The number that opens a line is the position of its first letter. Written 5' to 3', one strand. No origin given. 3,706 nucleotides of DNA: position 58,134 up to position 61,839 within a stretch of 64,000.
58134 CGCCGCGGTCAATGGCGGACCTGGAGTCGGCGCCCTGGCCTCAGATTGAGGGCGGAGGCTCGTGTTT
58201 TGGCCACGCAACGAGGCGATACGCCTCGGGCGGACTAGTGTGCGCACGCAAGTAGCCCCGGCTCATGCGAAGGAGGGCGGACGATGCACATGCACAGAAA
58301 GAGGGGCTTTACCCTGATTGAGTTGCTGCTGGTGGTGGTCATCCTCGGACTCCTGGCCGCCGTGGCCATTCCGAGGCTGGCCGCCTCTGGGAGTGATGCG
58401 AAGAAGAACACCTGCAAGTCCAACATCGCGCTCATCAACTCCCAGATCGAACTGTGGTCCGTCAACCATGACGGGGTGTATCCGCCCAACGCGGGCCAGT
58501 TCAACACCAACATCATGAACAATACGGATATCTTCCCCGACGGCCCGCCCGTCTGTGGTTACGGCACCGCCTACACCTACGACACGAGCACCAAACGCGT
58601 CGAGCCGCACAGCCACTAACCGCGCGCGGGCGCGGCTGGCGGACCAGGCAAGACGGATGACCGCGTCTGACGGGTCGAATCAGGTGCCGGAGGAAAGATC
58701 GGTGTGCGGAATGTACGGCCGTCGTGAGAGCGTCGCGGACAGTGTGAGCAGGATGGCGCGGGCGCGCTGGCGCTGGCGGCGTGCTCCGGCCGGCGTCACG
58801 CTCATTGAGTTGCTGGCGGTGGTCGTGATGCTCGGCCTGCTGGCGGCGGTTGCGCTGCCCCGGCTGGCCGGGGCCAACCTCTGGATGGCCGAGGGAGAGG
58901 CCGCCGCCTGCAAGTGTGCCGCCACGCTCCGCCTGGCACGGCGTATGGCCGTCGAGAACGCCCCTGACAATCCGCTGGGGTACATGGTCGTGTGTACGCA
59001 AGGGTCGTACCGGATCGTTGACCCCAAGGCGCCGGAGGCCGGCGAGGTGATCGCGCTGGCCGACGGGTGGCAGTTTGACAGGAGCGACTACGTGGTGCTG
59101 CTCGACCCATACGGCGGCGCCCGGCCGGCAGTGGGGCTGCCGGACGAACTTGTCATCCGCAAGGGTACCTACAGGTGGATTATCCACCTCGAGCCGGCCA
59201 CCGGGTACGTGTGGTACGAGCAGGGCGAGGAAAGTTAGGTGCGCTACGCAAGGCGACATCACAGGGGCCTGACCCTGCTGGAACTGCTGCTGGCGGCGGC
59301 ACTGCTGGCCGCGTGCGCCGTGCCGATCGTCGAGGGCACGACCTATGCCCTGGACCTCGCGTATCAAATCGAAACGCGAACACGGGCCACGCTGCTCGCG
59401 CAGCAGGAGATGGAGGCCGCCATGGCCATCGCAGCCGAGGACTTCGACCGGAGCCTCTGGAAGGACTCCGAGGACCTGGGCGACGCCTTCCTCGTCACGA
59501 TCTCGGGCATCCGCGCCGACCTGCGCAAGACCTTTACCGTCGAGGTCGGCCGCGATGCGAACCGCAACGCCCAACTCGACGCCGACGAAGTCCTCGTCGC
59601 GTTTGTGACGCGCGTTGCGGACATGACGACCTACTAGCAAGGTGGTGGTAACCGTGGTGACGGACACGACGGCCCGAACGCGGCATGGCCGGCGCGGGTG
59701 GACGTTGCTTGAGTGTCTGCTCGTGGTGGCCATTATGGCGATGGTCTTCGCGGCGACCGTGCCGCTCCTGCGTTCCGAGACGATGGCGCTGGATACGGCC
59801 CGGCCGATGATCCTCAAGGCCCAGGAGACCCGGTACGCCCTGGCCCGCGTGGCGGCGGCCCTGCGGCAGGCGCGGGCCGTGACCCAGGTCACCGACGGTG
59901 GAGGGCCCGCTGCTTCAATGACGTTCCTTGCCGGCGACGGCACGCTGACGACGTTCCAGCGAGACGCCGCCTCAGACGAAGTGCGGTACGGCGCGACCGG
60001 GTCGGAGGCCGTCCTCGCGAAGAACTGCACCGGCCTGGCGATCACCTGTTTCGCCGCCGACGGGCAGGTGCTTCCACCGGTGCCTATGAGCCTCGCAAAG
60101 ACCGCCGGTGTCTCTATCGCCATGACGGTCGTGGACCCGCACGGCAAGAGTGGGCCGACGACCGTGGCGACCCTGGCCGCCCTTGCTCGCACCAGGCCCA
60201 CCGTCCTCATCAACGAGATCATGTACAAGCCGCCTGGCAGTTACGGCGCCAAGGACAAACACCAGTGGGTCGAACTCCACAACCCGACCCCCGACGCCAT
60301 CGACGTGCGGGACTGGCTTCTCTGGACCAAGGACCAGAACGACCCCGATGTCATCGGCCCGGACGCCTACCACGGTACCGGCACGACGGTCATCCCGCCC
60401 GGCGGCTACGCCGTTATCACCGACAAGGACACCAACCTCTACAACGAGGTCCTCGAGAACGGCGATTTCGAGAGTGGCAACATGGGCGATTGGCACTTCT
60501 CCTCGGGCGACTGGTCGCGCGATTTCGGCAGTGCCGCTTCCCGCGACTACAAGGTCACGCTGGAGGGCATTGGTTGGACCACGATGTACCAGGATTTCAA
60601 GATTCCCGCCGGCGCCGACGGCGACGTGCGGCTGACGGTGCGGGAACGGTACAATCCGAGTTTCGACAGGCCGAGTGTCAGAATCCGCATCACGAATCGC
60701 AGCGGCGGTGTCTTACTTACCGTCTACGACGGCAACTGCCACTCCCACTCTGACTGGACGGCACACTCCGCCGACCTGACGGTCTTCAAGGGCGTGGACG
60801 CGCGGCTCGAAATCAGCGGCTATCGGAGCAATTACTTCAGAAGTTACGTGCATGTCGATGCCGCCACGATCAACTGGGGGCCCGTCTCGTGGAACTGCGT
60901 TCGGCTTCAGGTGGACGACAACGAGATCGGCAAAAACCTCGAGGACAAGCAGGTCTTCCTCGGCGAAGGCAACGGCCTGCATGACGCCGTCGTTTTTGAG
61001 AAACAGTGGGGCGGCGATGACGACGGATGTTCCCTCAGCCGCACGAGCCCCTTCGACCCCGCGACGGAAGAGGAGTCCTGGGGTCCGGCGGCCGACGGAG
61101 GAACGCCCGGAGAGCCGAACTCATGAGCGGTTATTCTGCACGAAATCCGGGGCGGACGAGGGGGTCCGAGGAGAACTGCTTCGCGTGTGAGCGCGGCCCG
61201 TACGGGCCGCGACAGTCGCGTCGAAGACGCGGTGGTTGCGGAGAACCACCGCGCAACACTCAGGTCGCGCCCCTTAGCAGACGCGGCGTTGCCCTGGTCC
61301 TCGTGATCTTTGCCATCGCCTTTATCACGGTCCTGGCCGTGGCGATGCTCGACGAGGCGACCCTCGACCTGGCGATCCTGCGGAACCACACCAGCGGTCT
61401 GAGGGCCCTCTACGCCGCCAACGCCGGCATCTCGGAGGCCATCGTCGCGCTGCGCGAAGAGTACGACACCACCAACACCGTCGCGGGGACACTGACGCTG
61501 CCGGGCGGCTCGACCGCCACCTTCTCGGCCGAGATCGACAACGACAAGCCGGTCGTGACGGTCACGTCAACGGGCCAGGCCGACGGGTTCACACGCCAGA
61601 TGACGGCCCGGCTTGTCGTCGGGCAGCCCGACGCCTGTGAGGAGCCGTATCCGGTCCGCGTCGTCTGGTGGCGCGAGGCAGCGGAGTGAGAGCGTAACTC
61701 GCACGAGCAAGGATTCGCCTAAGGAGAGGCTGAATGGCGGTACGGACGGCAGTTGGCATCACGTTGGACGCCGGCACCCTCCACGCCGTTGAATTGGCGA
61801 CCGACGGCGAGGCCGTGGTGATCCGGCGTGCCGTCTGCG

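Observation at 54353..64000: Canonical-order T2SS-like locus (E-F-G-H-I-J-K-L-M) with tandemly triplicated major pseudopilin gene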

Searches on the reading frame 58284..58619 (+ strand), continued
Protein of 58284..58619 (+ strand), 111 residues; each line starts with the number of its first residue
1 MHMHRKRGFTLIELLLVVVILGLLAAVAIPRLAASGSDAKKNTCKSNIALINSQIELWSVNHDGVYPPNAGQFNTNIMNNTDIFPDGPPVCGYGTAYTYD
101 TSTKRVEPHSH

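Call 40: search_protein_families(library=ncbifam, proteins=[L002:16088-17659:+, L005:16086-17717:+, L002:15462-16091:+], max_evalue=0.01)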
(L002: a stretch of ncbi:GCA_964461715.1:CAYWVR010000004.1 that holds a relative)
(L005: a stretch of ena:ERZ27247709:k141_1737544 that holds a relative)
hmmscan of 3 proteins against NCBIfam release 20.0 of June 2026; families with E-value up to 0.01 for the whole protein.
L002:16088-17659:+ (523 aa): 9 families
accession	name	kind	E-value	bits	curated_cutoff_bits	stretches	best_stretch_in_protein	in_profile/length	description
TIGR02515.1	IV_pilus_PilQ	subfamily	9.8e-68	229.1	284.35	1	94-476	4-427/428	type IV pilus secretin PilQ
TIGR02517.1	type_II_gspD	equivalog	1.7e-65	221.7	351.35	2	211-480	303-594/600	type II secretion system secretin GspD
NF010083.0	PRK13568.1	equivalog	4.2e-47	160.8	554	1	91-477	25-418/419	DNA uptake porin HofQ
TIGR02519.1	pilus_MshL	equivalog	4.5e-45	153.9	250.2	1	213-476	3-290/290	pilus (MSHA type) biogenesis protein MshL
NF007851.2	PRK10560.1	exception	3.7e-42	144.6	598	1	94-476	24-409/412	DNA uptake porin HofQ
TIGR02516.1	type_III_yscC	equivalog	7.6e-34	117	238.45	1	189-477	179-462/463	type III secretion system outer membrane ring subunit SctC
NF042912.1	Amuc_1098_fam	equivalog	1.6e-25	89.3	750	2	405-479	725-799/805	Amuc_1098 family type IV pilus outer membrane protein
NF011873.0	PRK15346.1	equivalog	2.3e-23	82.7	524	1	198-459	231-477/499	EscC/YscC/HrcC family type III secretion system outer membrane ring protein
TIGR02520.1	pilus_B_mal_scr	equivalog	7.4e-10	38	287.65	1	187-432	214-474/513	PilN family type IVB pilus formation outer membrane protein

L005:16086-17717:+ (543 aa): 9 families
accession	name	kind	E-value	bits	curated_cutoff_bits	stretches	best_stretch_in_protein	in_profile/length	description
TIGR02515.1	IV_pilus_PilQ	subfamily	2.5e-71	240.9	284.35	1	89-471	3-427/428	type IV pilus secretin PilQ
TIGR02517.1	type_II_gspD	equivalog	3.9e-66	223.8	351.35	2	202-477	298-596/600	type II secretion system secretin GspD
NF010083.0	PRK13568.1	equivalog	1.5e-50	172.2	554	1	86-472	24-418/419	DNA uptake porin HofQ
TIGR02519.1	pilus_MshL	equivalog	7e-44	150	250.2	1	215-471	9-290/290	pilus (MSHA type) biogenesis protein MshL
NF007851.2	PRK10560.1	exception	1.1e-43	149.7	598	1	88-471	22-409/412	DNA uptake porin HofQ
TIGR02516.1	type_III_yscC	equivalog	1.8e-36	125.7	238.45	1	187-472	181-462/463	type III secretion system outer membrane ring subunit SctC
NF011873.0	PRK15346.1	equivalog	8.4e-23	80.8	524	1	202-455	233-478/499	EscC/YscC/HrcC family type III secretion system outer membrane ring protein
NF042912.1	Amuc_1098_fam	equivalog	5.2e-21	74.4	750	1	393-474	716-799/805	Amuc_1098 family type IV pilus outer membrane protein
TIGR02520.1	pilus_B_mal_scr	equivalog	1.6e-14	53.4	287.65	1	183-437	214-484/513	PilN family type IVB pilus formation outer membrane protein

L002:15462-16091:+ (209 aa): 1 family
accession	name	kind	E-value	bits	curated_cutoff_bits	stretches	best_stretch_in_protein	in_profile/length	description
NF041515.1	GspC_delta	equivalog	9.1e-07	28.9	150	1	4-187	16-195/311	type II secretion system protein GspC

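Call 41: search_protein_families(library=pfam, proteins=[L002:16088-17659:+, L005:16086-17717:+, L002:15462-16091:+], max_evalue=0.01)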
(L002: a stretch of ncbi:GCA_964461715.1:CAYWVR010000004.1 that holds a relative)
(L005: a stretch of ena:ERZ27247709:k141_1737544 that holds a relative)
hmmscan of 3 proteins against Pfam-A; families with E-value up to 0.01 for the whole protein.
L002:16088-17659:+ (523 aa): 3 families
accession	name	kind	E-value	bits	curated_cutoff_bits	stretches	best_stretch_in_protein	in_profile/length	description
PF00263.26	Secretin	-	1.3e-48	165.2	27.5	1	317-477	2-169/169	Bacterial type II and III secretion system protein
PF03958.22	Secretin_N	-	7.3e-12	45.8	28.2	1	186-245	3-69/69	Bacterial type II/III secretion system short domain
PF07660.19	STN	-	0.0059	16.8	28.4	0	124-161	12-49/52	Secretin and TonB N terminus short domain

L005:16086-17717:+ (543 aa): 3 families
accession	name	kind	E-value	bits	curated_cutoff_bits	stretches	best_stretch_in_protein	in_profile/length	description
PF00263.26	Secretin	-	4.4e-44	150.5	27.5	1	313-472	2-169/169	Bacterial type II and III secretion system protein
PF03958.22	Secretin_N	-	2.2e-14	53.8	28.2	1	180-241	1-69/69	Bacterial type II/III secretion system short domain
PF07660.19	STN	-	0.00097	19.3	28.4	1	122-155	14-47/52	Secretin and TonB N terminus short domain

L002:15462-16091:+ (209 aa): 0 families

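Call 51: search_protein_families(library=pfam, proteins=[P0040, P0055, window:58284-58619:+], max_evalue=10)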
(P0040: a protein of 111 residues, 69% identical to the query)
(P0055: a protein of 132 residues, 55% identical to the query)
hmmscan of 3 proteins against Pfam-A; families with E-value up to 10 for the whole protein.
P0040 (111 aa): 2 families
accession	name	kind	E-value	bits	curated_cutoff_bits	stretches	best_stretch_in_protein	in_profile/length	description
PF07963.17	N_methyl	-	5.4e-07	29.4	21.2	1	6-29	4-27/27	Prokaryotic N-terminal methylation motif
PF08334.16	T2SSG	-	0.0022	18.5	21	1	32-100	2-77/108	Type II secretion system (T2SS), protein G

P0055 (132 aa): 7 families
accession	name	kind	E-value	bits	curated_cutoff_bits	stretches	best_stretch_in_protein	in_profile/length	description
PF07963.17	N_methyl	-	1.7e-07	31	21.2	1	25-51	1-27/27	Prokaryotic N-terminal methylation motif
PF23993.1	DUF7311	-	0.0096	16.9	27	1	36-83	4-51/150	Domain of unknown function (DUF7311)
PF14221.11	DUF4330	-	0.021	15.4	27.6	1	24-70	7-59/167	Domain of unknown function (DUF4330)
PF08334.16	T2SSG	-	0.07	13.6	21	1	53-92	1-39/108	Type II secretion system (T2SS), protein G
PF01917.21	Arch_flagellin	-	0.11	13.2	29.5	1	36-96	10-70/162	Archaebacterial flagellin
PF17273.7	DUF5338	-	0.14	12.8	25.9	1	15-35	24-44/69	Family of unknown function (DUF5338)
PF12669.12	FeoB_associated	-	0.29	11.8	27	1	37-66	3-29/44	FeoB-associated Cys-rich membrane protein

window:58284-58619:+ (111 aa): 1 family
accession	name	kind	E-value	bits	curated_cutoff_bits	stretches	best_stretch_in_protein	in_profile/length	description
PF07963.17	N_methyl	-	3.1e-09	36.4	21.2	1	3-29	1-27/27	Prokaryotic N-terminal methylation motif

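Call 57: find_encoding_contigs(protein=P0010, flank=5000, max_places=3)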
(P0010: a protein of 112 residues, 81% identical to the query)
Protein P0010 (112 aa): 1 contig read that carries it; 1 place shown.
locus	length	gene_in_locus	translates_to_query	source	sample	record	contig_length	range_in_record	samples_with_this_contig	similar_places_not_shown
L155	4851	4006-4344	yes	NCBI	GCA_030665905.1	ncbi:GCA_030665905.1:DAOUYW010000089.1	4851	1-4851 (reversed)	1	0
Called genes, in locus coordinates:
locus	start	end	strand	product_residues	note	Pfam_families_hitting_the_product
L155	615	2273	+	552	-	PF05157:MshEN, PF00437:T2SSE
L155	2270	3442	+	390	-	PF00482:T2SSF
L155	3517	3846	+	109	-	PF07963:N_methyl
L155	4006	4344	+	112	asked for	PF07963:N_methyl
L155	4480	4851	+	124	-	?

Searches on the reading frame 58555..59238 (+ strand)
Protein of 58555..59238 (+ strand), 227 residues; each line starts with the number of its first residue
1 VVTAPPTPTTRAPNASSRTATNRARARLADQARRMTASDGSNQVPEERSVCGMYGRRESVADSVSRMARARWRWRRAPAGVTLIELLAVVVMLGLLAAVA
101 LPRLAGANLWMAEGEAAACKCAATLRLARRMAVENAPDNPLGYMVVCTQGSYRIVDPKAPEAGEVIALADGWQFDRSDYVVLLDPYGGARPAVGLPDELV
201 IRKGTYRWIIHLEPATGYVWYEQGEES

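Call 6: search_protein_families(library=pfam, proteins=[window:58555-59238:+], max_evalue=0.01)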
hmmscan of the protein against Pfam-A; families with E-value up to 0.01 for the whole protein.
window:58555-59238:+ (227 aa): 2 families
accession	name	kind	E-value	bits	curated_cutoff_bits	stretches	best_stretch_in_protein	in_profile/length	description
PF07963.17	N_methyl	-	0.00034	20.5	21.2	1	76-101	2-27/27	Prokaryotic N-terminal methylation motif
PF11992.13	TgpA_N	-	0.0053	16.2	30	1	68-112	148-191/333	TgpA N-terminal domain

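Call 7: search_protein_families(library=ncbifam, proteins=[window:58555-59238:+], max_evalue=0.01)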
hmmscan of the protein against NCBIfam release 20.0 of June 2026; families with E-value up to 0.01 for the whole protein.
window:58555-59238:+ (227 aa): 5 families
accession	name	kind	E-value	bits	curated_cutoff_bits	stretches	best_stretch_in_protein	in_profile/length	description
TIGR01710.1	typeII_sec_gspG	equivalog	4.9e-05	23.4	88.85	1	80-107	2-29/134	type II secretion system major pseudopilin GspG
TIGR02532.1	IV_pilin_GFxxxE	domain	0.00042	20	16.3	1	79-101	2-24/24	prepilin-type N-terminal cleavage/methylation domain-containing protein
NF041775.1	typeIV_PilA_Myxo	equivalog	0.00094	19.2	400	1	78-104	10-36/214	type IV pilin protein PilA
TIGR01708.2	typeII_sec_gspH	equivalog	0.0047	16.9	80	1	79-133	2-55/169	type II secretion system minor pseudopilin GspH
TIGR02596.1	TIGR02596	subfamily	0.0085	16.2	70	0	82-134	2-53/196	Verru_Chthon cassette protein D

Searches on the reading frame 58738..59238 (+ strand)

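Call 51: search_protein_families(library=pfam, proteins=[window:58738-59238:+], max_evalue=10)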
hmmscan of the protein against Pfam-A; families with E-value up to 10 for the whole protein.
window:58738-59238:+ (166 aa): 2 families
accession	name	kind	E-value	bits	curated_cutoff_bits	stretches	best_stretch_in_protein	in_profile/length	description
PF07963.17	N_methyl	-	0.00021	21.2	21.2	1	15-40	2-27/27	Prokaryotic N-terminal methylation motif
PF11992.13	TgpA_N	-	0.022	14.2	30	1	8-51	149-191/333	TgpA N-terminal domain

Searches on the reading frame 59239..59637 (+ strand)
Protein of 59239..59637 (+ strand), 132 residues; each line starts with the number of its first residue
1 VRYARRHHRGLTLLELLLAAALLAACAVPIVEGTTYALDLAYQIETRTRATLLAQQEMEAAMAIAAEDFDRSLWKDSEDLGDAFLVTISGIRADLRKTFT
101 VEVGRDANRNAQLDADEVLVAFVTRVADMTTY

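Call 6: search_protein_families(library=pfam, proteins=[window:59239-59637:+], max_evalue=0.01)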
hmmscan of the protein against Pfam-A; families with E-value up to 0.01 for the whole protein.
window:59239-59637:+ (132 aa): 2 families
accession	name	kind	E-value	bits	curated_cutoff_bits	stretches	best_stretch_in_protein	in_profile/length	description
PF07963.17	N_methyl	-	0.00022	21.1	21.2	1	5-28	1-24/27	Prokaryotic N-terminal methylation motif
PF23657.1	DUF7151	-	0.0022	18.4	27.2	1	100-119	21-40/46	Domain of unknown function (DUF7151)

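Call 7: search_protein_families(library=ncbifam, proteins=[window:59239-59637:+], max_evalue=0.01)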
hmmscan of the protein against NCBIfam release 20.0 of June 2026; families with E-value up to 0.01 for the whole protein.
window:59239-59637:+ (132 aa): 4 families
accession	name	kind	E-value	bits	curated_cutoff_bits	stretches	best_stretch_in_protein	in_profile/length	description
TIGR01707.1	gspI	equivalog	0.00094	19.6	44.35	1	10-62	1-53/101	type II secretion system minor pseudopilin GspI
TIGR02532.1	IV_pilin_GFxxxE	domain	0.0045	16.8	16.3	1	9-27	2-20/24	prepilin-type N-terminal cleavage/methylation domain-containing protein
NF007848.0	PRK10557.1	equivalog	0.0049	16.2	120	1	4-117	6-107/192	prepilin peptidase-dependent protein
NF047828.1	T3SSXpsI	equivalog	0.0056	16.7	150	1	9-61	2-54/132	type II secretion system protein XpsI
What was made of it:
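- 59239..59637 (+): Minor pilin, I-like (…HHRG|LTLLELL). TIGR01707 GspI 9.4e-4, below cutoff; N_methyl 2.2e-4 (calls 6, 7).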

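Call 51: search_protein_families(library=pfam, proteins=[window:59239-59637:+], max_evalue=10)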
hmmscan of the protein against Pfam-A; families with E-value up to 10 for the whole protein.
window:59239-59637:+ (132 aa): 3 families
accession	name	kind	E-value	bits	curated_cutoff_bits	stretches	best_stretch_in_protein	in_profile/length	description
PF07963.17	N_methyl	-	0.00022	21.1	21.2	1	5-28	1-24/27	Prokaryotic N-terminal methylation motif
PF23657.1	DUF7151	-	0.0022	18.4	27.2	1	100-119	21-40/46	Domain of unknown function (DUF7151)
PF23793.1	LysC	-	0.045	14.1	27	1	17-66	19-67/69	Rz1-like lysis system protein LysC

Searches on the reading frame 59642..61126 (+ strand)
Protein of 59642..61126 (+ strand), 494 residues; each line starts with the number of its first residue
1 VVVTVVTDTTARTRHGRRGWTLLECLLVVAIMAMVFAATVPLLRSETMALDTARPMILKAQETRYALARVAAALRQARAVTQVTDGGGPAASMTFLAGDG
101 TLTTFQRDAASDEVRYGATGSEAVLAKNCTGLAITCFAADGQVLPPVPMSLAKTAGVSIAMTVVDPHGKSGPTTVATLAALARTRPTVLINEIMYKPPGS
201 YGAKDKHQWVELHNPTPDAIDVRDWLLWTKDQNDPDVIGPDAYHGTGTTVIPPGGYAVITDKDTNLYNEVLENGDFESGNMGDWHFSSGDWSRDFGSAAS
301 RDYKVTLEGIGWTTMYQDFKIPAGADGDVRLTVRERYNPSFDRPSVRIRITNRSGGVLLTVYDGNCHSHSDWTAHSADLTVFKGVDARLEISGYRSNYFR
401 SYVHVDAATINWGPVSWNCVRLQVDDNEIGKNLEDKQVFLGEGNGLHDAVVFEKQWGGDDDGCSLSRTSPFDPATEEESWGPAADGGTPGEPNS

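Call 6: search_protein_families(library=pfam, proteins=[window:59642-61126:+], max_evalue=0.01)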
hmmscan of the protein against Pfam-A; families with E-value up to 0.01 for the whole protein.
window:59642-61126:+ (494 aa): 2 families
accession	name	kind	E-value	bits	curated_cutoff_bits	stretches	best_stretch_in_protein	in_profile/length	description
PF00932.25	LTD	-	8e-12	45.9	34.3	1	184-291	4-85/109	Lamin Tail Domain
PF07963.17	N_methyl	-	0.0042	17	21.2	1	15-39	2-26/27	Prokaryotic N-terminal methylation motif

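Call 7: search_protein_families(library=ncbifam, proteins=[window:59642-61126:+], max_evalue=0.01)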
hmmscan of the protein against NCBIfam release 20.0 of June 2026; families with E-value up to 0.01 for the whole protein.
window:59642-61126:+ (494 aa): 1 family
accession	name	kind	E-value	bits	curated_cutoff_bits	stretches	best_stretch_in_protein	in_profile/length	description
TIGR02532.1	IV_pilin_GFxxxE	domain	0.0013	18.5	16.3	1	17-39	1-23/24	prepilin-type N-terminal cleavage/methylation domain-containing protein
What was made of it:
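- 59654..61126 (+): Modular minor pilin, J-like by position, with a Lamin Tail Domain. PF00932 LTD 8e-12 at residues 184-291, plus a prepilin N-terminus (calls 6, 7).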

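Call 61: search_solved_structures(query=window:59654-61126:+, max_evalue=1)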
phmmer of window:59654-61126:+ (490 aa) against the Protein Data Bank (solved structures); distinct sequences matched with E-value up to 1: 10.
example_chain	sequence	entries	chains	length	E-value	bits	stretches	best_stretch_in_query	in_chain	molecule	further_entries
8cia_A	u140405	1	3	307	0.0022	20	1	310-364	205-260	Kelch-like protein 20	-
8pjw_A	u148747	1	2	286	0.0024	19.9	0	304-372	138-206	SAKe6FE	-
8cia_B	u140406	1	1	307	0.0024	19.9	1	310-364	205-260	Kelch like family member 20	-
8cia_E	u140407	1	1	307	0.0025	19.8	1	310-364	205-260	Kelch like family member 20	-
5yq4_A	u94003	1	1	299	0.0039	19.2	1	310-364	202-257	Kelch-like protein 20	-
6gy5_A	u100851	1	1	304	0.0047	18.9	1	310-364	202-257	Kelch-like protein 20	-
8pjz_A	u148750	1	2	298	0.0072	18.3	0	320-372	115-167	SAKe6EEtal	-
9egp_A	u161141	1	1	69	0.21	13.5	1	11-58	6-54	Geopilin domain 1 protein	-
7tgg_A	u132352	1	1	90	0.23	13.3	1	11-42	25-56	Geopilin domain 1 protein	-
9laa_A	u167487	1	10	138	0.63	11.9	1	13-122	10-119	Type IV pilin protein PilA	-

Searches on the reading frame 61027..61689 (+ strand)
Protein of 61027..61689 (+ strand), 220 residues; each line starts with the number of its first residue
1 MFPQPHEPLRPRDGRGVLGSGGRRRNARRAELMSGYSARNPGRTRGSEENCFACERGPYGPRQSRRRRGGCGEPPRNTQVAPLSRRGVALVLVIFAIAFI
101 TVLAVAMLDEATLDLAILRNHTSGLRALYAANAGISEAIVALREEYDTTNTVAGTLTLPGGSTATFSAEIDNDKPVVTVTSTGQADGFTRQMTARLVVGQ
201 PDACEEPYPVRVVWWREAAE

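Call 6: search_protein_families(library=pfam, proteins=[window:61027-61689:+], max_evalue=0.01)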
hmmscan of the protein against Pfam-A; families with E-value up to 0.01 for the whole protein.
window:61027-61689:+ (220 aa): 0 families

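Call 7: search_protein_families(library=ncbifam, proteins=[window:61027-61689:+], max_evalue=0.01)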
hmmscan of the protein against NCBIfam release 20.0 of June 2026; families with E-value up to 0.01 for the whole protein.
window:61027-61689:+ (220 aa): 2 families
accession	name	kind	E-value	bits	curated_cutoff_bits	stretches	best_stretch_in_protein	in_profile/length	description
NF037980.1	T2SS_GspK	equivalog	8.2e-07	28.8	130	1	86-154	2-68/307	type II secretion system minor pseudopilin GspK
TIGR02600.1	Verru_Chthon_A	subfamily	0.00029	18.9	332.3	1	87-149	1-63/1296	Verru_Chthon cassette protein A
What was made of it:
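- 61123..61689 (+): Short K-like minor pilin; its hydrophobic N-terminus has no Glu at +5. NF037980 GspK 8.2e-7, 28.8 bits (cutoff 130), N-terminal part only (call 7).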

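Call 51: search_protein_families(library=pfam, proteins=[window:61027-61689:+], max_evalue=10)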
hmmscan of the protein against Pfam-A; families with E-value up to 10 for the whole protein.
window:61027-61689:+ (220 aa): 0 families
